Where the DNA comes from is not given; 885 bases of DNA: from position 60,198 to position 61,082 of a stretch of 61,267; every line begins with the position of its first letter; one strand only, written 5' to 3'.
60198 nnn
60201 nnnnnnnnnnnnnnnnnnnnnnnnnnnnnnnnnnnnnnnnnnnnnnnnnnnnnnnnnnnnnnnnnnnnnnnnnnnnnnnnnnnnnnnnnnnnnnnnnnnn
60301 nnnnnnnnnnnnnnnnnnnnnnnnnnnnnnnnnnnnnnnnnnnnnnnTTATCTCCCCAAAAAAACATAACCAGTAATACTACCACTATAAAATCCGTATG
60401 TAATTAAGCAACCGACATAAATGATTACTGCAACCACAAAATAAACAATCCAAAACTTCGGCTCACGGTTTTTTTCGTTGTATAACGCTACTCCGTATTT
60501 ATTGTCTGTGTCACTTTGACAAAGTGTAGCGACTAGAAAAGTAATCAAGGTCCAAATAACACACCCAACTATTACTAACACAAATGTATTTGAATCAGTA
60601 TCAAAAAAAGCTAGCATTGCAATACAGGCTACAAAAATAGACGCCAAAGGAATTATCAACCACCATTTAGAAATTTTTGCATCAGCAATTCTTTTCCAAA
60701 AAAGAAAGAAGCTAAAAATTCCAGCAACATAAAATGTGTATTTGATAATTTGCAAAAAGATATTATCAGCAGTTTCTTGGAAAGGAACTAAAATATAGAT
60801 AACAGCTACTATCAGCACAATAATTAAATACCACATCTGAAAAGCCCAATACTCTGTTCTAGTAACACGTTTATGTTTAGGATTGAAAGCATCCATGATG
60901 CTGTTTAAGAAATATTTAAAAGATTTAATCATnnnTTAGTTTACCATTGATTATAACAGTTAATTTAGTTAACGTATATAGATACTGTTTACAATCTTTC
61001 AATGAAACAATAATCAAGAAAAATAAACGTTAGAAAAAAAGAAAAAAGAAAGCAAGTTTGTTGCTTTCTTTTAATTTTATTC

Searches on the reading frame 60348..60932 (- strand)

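Call 36: search_protein_families(library=pfam, proteins=[window:60348-60932:-], max_evalue=0.001)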
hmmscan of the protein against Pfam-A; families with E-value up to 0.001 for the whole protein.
window:60348-60932:- (194 aa): 1 family
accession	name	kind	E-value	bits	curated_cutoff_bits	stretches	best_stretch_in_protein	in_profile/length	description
PF05656.20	DUF805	-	4.8e-08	33.9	25.7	1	20-147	5-110/111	Protein of unknown function (DUF805)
